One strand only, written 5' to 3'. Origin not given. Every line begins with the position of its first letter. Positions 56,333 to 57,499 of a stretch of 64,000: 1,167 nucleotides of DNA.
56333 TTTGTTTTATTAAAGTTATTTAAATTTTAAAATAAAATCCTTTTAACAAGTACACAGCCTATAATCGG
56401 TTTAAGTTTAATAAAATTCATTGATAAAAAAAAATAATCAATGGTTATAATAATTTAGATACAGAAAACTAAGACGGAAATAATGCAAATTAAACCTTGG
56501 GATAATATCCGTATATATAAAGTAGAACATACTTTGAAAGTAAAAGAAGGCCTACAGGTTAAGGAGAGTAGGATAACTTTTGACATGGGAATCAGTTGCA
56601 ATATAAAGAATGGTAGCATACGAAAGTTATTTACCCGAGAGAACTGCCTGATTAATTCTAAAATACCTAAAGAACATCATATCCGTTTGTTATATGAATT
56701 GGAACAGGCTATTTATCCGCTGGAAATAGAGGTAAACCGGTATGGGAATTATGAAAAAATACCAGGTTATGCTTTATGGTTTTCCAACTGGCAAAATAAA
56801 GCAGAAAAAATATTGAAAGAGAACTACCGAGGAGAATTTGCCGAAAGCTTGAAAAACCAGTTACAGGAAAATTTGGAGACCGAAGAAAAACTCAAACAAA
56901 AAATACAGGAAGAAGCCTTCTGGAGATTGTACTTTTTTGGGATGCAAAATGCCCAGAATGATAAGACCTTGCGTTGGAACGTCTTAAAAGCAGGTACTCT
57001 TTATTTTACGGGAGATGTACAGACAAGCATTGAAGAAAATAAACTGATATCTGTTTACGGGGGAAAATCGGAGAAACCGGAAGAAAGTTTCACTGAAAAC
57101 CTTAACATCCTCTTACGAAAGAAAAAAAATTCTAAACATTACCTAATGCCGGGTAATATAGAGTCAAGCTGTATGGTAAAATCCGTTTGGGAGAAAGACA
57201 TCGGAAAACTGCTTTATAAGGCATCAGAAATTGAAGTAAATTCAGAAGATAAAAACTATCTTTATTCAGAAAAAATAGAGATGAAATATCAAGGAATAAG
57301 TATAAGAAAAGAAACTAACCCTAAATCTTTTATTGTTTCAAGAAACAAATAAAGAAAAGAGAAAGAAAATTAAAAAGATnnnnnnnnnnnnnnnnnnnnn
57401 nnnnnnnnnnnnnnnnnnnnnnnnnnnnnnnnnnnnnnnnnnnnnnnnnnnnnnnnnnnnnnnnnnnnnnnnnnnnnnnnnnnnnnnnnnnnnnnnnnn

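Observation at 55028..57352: Two paralogues of an unrecognised family with a conserved ~205-aa N-terminal domain and unrelated C-termini, between VgrG and the PAAR-like effector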

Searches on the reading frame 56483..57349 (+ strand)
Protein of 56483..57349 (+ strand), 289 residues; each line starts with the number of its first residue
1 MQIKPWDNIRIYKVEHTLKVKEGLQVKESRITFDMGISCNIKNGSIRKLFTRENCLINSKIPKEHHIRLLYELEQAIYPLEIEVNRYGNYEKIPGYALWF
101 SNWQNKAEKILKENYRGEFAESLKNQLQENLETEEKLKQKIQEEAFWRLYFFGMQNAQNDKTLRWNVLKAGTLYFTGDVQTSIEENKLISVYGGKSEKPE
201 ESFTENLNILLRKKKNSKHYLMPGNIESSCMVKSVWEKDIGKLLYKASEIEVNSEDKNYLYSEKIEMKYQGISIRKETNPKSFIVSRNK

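Call 4: search_protein_families(library=pfam, proteins=[window:56483-57349:+], max_evalue=0.1)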
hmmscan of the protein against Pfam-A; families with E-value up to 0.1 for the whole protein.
window:56483-57349:+ (289 aa): 0 families

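Call 5: search_protein_families(library=ncbifam, proteins=[window:56483-57349:+], max_evalue=0.1)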
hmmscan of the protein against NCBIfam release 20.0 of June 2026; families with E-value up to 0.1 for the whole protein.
window:56483-57349:+ (289 aa): 0 families

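Call 17: find_homologous_proteins(query=A2, max_evalue=0.001)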
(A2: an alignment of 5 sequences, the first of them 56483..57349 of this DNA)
Query A2 (5 sequences) (289 aa, profile of the alignment): 7 proteins with E <= 0.001 among 4009 candidates.
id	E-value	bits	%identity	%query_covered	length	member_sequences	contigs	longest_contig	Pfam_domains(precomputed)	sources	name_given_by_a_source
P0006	1.1e-165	568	57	98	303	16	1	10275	-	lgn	-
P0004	1.8e-165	567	58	98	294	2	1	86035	-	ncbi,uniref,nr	ncbi:hypothetical protein [Apibacter sp. HY039]|uniref:hypothetical protein n=1 Tax=Apibacter sp. HY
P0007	1.7e-161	554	51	98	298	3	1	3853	-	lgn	-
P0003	5.4e-154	530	63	96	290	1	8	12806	-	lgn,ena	-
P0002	1.2e-152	525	99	100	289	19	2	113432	-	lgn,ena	-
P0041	1.7e-108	380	47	97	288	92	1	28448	-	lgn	-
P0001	1.4e-101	358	73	72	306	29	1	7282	-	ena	-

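Call 21: find_encoding_contigs(protein=P0041, flank=10000, max_places=3)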
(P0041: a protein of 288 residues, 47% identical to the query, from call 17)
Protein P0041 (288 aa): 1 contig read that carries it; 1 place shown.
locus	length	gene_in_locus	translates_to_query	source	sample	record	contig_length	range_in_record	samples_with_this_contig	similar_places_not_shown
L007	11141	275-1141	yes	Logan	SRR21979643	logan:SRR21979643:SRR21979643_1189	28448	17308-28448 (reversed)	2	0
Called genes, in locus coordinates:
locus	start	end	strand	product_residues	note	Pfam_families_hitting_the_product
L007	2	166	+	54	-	?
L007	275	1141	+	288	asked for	-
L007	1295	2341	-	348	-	PF01210:NAD_Gly3P_dh_N, PF07479:NAD_Gly3P_dh_C, PF20618:GPD_NAD_C_bact (faint)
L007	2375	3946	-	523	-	PF00370:FGGY_N, PF02782:FGGY_C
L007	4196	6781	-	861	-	PF01624:MutS_I, PF05188:MutS_II, PF05192:MutS_III, PF05190:MutS_IV, PF00488:MutS_V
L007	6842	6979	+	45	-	-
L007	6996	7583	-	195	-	PF02525:Flavodoxin_2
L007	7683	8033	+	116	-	PF01638:HxlR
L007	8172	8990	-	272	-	PF19992:DUF6427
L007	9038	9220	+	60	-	-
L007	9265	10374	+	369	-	PF09587:PGA_cap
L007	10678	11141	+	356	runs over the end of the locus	PF04231:Endonuclease_1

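Call 25: predict_structure(alignment_id=A2)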
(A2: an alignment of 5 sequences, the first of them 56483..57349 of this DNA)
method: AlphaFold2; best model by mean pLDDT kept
length: 289 residues; sequences in the alignment: 5
mean_pLDDT: 79.3   pTM: 0.72
mean pLDDT of the five models: 79.3, 54.9, 54.9, 54.4, 51.1
residues with pLDDT >= 90: 51; 70-90: 189; 50-70: 27; < 50: 22
segments of 3 or more residues with pLDDT < 50: 55-60, 276-289
pLDDT, mean of each block of 10 residues (from residue 1): 70 87 84 82 82 52 63 82 81 89 90 81 85 84 73 61 81 88 90 89 89 84 87 88 90 88 91 54 30
secondary structure, 60 per line:
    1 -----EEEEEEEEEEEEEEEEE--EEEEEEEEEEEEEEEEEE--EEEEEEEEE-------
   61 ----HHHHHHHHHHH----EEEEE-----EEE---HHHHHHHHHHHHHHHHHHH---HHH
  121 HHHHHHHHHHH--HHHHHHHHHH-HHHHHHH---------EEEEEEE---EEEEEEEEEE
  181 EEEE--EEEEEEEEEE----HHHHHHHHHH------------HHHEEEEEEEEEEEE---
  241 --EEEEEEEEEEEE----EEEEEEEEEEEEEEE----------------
elements in order: E6-22 E25-42 E45-53 H65-75 E80-84 E90-92 H96-114 H118-131 H134-143 H145-151 E161-167 E171-184 E187-196 H201-210 E226-237 E243-254 E259-273

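Call 27: fold_search(model_id=the predicted structure, library=pdb)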
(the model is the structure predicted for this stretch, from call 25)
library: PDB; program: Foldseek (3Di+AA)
matches with E <= 10: 1506; with E <= 0.001: 10
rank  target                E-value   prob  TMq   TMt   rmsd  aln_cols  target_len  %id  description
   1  9jg8_A                6.5e-10  1.00  0.61  0.76   5.1       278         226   12  Structure of cargo complex (BtpeA-BtaeB-BtapC) bound to the VgrG spike from the Type VI secretion system (released 2025-09-10)
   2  6i7s_G                6.5e-09  1.00  0.44  0.18   8.4       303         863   10  Microsomal triglyceride transfer protein (released 2019-08-21)
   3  6i7s_H                1.3e-08  1.00  0.42  0.17   8.5       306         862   10  Microsomal triglyceride transfer protein (released 2019-08-21)
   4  9bd1                  9.1e-08  1.00  0.36  0.14  12.6       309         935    9  beta/alpha1 region of ApoB 100 (released 2024-12-25)
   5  9bd8_A                8.2e-07  1.00  0.35  0.24  12.1       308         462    9  ApoB 100 beta barrel bound to LDLR beta propeller (released 2024-12-25)
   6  1lsh_A                1.1e-06  1.00  0.42  0.15   9.3       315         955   11  LIPID-PROTEIN INTERACTIONS IN LIPOVITELLIN (released 2002-07-31)
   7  7n3v_A                4.4e-05  1.00  0.29  0.31  10.4       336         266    6  Crystal structure of Mycobacterium smegmatis LmcA (released 2022-04-13)
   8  7n3v_B                5.2e-05  1.00  0.29  0.31  10.5       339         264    5  Crystal structure of Mycobacterium smegmatis LmcA (released 2022-04-13)
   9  7shw_A                6.2e-05  1.00  0.30  0.33  10.1       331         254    5  Crystal structure of Mycobacterium smegmatis LmcA with xenon (released 2022-04-13)
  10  7shw_B                1.7e-04  0.99  0.30  0.32   9.8       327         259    4  Crystal structure of Mycobacterium smegmatis LmcA with xenon (released 2022-04-13)
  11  5mdq_A                1.4e-03  0.51  0.20  0.17  18.2       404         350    6  Crystal structure of outer membrane expressed Chitoporin VhChip from Vibrio harveyi (released 2017-12-20)
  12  3kg8_A                1.5e-03  0.20  0.12  0.11  21.8       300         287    8  Dehydratase domain from CurJ module of Curacin polyketide synthase (released 2010-01-19)
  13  9ea7                  1.6e-03  0.98  0.37  0.04  12.8       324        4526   11  The Structure of ApoB100 from Human Low-Density Lipoprotein (released 2024-12-18)
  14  4z48_A                3.2e-03  0.41  0.18  0.20  16.0       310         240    8  Crystal structure of a DUF1329 family protein (DESPIG_00262) from Desulfovibrio piger ATCC 29098 at 1.75 A resolution (released 2015-04-22)
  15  4aui_A                3.2e-03  0.35  0.21  0.20  19.5       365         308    6  STRUCTURE AND FUNCTION OF THE PORB PORIN FROM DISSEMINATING N. GONORRHOEAE (released 2012-10-10)
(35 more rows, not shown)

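Call 28: search_protein_representatives(alignment_id=A2)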
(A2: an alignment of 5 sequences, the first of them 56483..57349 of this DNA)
Query: 5 sequences, 294 profile positions. Proteins with E-value up to 0.001 (for the whole library): 97; up to 1e-10: 12; up to 1e-30: 6. The best 97 are listed.
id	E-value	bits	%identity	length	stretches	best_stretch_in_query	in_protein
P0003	1.7e-154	529.6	-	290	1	1-291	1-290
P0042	2.2e-88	312.6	-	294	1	1-293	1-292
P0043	1.3e-39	152.5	-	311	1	2-291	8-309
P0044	1.1e-35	139.6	-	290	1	3-292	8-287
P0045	4.6e-35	137.6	-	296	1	4-281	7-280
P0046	7.1e-34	133.7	-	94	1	198-289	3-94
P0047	6.7e-22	94.4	-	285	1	3-279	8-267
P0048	5.7e-19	84.8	-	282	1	5-267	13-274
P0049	4.8e-18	81.7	-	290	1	3-270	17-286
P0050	1.0e-15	74.1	-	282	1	3-199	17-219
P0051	5.2e-15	71.8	-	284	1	2-208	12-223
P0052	2.9e-13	66.0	-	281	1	25-269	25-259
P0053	4.7e-10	55.5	-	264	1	14-264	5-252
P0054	7.1e-10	54.9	-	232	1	11-229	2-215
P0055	1.2e-09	54.2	-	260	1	46-201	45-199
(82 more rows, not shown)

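Call 33: search_solved_structures(query=A3, max_evalue=10, show_alignments=2)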
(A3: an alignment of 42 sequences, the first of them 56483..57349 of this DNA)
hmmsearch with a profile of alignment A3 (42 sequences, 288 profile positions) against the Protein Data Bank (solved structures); distinct sequences matched with E-value up to 10: 1.
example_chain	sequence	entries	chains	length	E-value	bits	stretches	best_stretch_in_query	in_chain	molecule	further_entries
9jg8_A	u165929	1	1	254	3.4e-24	89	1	8-159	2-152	Bacteroides T6SS Adapter Protein C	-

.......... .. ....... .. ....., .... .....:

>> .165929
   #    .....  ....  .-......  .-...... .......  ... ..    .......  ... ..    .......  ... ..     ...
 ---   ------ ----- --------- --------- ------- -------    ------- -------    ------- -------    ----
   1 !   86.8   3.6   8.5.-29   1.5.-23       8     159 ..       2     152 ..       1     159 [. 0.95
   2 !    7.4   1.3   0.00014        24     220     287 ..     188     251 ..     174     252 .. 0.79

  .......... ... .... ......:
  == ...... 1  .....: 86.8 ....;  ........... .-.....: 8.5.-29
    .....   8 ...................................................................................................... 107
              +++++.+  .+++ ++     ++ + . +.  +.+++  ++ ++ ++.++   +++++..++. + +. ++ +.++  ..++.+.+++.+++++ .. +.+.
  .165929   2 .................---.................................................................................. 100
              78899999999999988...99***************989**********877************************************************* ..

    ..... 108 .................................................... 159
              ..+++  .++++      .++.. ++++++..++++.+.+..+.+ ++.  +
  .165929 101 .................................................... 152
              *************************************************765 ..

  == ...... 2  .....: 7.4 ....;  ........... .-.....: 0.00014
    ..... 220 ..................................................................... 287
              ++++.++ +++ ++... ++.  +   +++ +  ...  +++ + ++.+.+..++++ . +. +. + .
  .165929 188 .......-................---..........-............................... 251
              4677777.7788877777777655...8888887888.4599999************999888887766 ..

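Call 34: search_protein_families(library=pfam, alignment_id=A3, max_evalue=0.01)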
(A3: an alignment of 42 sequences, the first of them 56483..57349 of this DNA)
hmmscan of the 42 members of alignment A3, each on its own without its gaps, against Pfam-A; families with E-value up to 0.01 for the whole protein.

A. member 1, window:56483-57349:+ (289 aa): 0 families

B. families by the number of members that match (of 42 scanned): 4 families
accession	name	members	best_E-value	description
PF22006.2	PilZ-like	1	9.1e-05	PilZ domain-like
PF19777.4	DUF6263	1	0.0066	Family of unknown function (DUF6263)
PF08512.18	Rttp106-like_middle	1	0.0068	Histone chaperone Rttp106-like, middle domain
PF03656.18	Pam16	1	0.009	Pam16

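Call 35: search_solved_structures(query=A2, max_evalue=10, show_alignments=1)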
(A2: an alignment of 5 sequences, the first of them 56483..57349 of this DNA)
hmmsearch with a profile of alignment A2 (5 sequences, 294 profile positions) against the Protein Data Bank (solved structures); distinct sequences matched with E-value up to 10: 1.
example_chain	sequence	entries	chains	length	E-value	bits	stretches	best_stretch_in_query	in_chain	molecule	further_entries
9jg8_A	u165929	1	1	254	0.003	20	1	43-153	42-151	Bacteroides T6SS Adapter Protein C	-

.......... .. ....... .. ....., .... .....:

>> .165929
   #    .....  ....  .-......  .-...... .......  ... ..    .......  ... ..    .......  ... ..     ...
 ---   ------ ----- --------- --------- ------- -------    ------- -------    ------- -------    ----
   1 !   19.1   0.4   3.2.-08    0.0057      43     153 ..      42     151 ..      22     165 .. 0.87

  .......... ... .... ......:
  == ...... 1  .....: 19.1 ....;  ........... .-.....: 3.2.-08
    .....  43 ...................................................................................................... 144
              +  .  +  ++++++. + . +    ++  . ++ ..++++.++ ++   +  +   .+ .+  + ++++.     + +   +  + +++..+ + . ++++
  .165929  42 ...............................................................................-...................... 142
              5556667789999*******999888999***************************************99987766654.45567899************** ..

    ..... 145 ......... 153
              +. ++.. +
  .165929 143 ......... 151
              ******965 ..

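Call 40: find_related_loci(query=A2, collection=genome_contigs, flank=10000)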
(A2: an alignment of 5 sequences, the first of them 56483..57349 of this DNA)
Query A2 (289 aa) in genome_contigs; peptide patterns used: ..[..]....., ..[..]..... (x = any residue, [..] = any of these).
105 stretches matched a pattern; 2 encode a relative of the query (tblastn E <= 1e-3); 2 distinct loci.
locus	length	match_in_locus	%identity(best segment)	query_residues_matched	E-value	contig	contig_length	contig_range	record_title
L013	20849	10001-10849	57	1-283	5e-104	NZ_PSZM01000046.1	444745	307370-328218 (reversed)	Apibacter adventoris strain wkB301 ctg7180000001119, whole genome shotgun sequence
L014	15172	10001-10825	41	1-276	1e-68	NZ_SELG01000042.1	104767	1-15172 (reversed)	Apibacter muscae strain G8 NODE_9_length_104767_cov_142.298710, whole genome shotgun sequence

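Call 60: find_encoding_contigs(protein=P0043, flank=8000, max_places=2)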
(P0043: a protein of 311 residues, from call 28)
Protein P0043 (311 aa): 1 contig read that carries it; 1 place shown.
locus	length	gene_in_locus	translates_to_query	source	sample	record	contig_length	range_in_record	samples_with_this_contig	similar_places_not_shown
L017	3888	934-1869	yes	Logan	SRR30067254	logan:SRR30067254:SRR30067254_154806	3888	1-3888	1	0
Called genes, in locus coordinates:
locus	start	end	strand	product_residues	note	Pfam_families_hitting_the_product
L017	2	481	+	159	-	?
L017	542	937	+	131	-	-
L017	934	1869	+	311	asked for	-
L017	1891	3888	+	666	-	?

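Call 61: find_encoding_contigs(protein=P0053, flank=8000, max_places=2)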
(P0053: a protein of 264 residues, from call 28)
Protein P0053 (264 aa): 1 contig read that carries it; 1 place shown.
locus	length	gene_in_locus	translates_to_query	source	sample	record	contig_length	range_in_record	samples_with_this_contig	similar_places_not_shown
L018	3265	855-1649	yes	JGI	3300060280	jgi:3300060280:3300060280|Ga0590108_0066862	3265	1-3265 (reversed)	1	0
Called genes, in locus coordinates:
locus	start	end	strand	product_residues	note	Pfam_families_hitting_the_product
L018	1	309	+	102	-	?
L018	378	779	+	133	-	-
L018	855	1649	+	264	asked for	-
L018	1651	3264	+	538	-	?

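Call 62: search_protein_families(library=pfam, proteins=[L017:1891-3888:+, L018:1651-3264:+, L017:2-481:+, L018:1-309:+, L013:10902-15137:+, L014:10897-15060:+], max_evalue=0.01)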
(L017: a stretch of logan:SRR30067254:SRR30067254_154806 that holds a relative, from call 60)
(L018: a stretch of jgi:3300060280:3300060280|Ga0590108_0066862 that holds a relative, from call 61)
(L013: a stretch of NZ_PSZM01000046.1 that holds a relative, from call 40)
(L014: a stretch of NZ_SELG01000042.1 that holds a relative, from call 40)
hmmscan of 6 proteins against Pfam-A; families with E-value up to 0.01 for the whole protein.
L017:1891-3888:+ (666 aa): 4 families
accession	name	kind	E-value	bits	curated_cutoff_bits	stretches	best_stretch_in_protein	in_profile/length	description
PF14107.11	DUF4280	-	6.6e-14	52.9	26.3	1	9-111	1-109/109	Domain of unknown function (DUF4280)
PF00801.26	PKD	-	0.00025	21.4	23.5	0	490-548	8-62/80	PKD domain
PF17133.9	DUF5108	-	0.0011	19.1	27.4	0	150-200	106-156/226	Domain of unknown function (DUF5108)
PF09148.16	DUF1934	-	0.0071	16.8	22.5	0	503-543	65-105/128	Domain of unknown function (DUF1934)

L018:1651-3264:+ (538 aa): 1 family
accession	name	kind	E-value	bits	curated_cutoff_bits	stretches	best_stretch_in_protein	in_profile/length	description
PF14107.11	DUF4280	-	4e-09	37.5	26.3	1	7-131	1-109/109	Domain of unknown function (DUF4280)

L017:2-481:+ (159 aa): 1 family
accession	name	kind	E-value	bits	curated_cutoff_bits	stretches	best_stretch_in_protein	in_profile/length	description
PF11692.13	DUF3289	-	9.4e-18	65.1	25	1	51-153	174-270/272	Protein of unknown function (DUF3289)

L018:1-309:+ (102 aa): 1 family
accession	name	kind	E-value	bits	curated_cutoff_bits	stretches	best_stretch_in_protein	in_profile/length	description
PF11692.13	DUF3289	-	9.8e-16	58.5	25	1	15-93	182-265/272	Protein of unknown function (DUF3289)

L013:10902-15137:+ (1412 aa): 1 family
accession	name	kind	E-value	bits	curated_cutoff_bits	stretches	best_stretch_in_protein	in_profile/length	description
PF14107.11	DUF4280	-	3.3e-13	50.6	26.3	1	12-114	1-109/109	Domain of unknown function (DUF4280)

L014:10897-15060:+ (1388 aa): 2 families
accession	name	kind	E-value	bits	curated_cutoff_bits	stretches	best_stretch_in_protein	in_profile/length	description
PF14107.11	DUF4280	-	5.7e-13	49.8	26.3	1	11-113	1-109/109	Domain of unknown function (DUF4280)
PF05257.22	CHAP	-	9.5e-05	23.3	26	1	1244-1335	3-81/81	CHAP domain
